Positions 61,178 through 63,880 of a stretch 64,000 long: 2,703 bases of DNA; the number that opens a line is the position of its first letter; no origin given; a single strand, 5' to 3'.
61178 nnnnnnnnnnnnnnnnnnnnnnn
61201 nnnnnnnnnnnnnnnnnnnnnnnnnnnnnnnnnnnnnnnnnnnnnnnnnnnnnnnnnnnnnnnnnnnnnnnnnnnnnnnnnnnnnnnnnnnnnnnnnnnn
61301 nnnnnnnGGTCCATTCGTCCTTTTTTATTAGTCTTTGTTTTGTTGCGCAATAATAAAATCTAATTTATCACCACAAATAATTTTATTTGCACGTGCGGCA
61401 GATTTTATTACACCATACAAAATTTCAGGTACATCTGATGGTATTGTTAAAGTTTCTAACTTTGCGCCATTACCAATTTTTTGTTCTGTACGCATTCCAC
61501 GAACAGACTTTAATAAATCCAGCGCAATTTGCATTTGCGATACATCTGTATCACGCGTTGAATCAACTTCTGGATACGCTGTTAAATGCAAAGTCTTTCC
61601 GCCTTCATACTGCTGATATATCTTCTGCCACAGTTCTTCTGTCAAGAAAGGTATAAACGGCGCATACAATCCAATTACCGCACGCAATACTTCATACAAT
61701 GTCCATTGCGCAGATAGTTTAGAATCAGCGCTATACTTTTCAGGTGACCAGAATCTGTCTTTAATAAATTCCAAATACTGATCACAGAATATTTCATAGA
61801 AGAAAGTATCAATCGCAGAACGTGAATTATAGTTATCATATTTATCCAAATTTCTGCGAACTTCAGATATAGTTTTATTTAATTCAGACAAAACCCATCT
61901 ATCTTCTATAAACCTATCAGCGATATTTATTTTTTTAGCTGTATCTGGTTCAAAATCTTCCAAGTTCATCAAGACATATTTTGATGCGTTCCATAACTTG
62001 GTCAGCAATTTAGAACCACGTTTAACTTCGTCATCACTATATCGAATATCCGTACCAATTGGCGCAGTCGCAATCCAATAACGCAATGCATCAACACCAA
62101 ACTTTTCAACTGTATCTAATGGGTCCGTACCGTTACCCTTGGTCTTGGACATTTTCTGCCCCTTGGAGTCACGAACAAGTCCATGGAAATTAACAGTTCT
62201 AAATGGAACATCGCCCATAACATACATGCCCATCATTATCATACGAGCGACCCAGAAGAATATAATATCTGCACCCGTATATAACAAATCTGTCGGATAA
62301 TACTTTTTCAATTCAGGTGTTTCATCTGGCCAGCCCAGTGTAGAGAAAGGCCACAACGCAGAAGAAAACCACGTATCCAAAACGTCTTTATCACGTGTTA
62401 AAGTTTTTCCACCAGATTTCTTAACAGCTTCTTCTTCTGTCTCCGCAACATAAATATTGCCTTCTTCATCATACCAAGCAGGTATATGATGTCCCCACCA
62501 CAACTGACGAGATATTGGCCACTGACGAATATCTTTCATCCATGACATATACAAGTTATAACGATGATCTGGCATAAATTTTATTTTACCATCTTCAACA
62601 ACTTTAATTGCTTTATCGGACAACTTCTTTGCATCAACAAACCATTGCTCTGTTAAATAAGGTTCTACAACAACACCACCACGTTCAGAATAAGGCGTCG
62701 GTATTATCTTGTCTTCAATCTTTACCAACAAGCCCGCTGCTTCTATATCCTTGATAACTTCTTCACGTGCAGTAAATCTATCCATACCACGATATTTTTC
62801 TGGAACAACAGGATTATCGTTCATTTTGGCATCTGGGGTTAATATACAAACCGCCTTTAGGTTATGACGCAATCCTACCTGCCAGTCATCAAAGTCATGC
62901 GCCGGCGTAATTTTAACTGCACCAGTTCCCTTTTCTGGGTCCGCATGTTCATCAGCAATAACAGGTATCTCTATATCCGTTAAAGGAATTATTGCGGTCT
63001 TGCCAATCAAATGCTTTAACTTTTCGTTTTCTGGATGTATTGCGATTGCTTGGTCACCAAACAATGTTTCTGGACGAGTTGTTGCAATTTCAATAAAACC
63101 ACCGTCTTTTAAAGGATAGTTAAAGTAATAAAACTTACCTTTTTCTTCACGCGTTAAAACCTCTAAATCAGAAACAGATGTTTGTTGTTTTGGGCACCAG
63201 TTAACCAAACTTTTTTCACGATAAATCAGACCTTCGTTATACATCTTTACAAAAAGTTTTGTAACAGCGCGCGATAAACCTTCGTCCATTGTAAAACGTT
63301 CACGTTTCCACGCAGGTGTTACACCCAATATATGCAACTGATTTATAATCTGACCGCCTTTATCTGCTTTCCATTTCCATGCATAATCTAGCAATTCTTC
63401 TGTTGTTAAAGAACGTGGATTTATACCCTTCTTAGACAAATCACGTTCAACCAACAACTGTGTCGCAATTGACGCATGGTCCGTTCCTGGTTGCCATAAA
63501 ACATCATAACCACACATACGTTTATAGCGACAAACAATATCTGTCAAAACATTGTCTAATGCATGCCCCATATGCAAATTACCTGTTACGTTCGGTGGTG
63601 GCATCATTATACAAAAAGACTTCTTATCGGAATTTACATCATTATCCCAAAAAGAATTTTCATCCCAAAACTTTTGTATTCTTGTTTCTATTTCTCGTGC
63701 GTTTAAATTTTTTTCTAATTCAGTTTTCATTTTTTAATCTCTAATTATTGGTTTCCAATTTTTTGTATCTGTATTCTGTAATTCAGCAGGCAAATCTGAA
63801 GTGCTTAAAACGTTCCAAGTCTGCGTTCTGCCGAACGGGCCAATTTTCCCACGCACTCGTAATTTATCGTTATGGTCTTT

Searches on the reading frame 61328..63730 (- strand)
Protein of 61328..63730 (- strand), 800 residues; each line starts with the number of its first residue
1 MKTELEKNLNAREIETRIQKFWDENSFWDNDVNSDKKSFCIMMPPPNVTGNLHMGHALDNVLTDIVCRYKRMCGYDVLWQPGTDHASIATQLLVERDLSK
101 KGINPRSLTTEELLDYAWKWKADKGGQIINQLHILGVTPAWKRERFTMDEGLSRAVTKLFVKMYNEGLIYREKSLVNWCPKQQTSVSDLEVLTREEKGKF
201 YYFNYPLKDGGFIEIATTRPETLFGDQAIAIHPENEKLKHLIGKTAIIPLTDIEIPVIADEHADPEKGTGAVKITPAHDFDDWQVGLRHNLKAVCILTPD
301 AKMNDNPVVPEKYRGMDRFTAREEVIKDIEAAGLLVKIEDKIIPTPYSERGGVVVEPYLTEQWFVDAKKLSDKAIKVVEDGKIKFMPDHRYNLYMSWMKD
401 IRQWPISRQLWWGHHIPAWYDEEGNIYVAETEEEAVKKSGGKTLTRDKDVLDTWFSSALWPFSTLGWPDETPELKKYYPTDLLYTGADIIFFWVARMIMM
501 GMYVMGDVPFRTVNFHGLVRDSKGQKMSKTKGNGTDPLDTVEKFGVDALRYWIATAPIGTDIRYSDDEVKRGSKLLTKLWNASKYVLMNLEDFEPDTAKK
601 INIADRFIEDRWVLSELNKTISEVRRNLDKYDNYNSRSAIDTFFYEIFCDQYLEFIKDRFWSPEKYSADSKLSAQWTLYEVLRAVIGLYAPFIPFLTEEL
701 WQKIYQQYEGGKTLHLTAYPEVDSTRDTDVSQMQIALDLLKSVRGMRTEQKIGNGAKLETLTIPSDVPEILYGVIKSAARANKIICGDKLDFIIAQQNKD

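Call 11: search_protein_families(library=pfam, proteins=[window:61328-63730:-], max_evalue=0.001)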
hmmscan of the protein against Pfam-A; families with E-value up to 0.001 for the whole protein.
window:61328-63730:- (800 aa): 5 families
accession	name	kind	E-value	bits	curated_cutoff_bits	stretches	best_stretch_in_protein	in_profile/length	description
PF00133.28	tRNA-synt_1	-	9.2e-136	453.3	22.7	1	18-564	2-413/414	tRNA synthetases class I (I, L, M and V)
PF08264.19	Anticodon_1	-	1e-35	123.3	25.1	1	610-760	1-146/148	Anticodon-binding domain of tRNA ligase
PF09334.17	tRNA-synt_1g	-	7.8e-24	84.6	20.1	2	44-191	6-135/391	tRNA synthetases class I (M)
PF13603.12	tRNA-synt_1_2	-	2.4e-08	34.1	25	1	241-309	84-152/185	Leucyl-tRNA synthetase, editing domain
PF01406.26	tRNA-synt_1e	-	1.1e-06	28.6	27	0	44-79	15-50/301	tRNA synthetases class I (C) catalytic domain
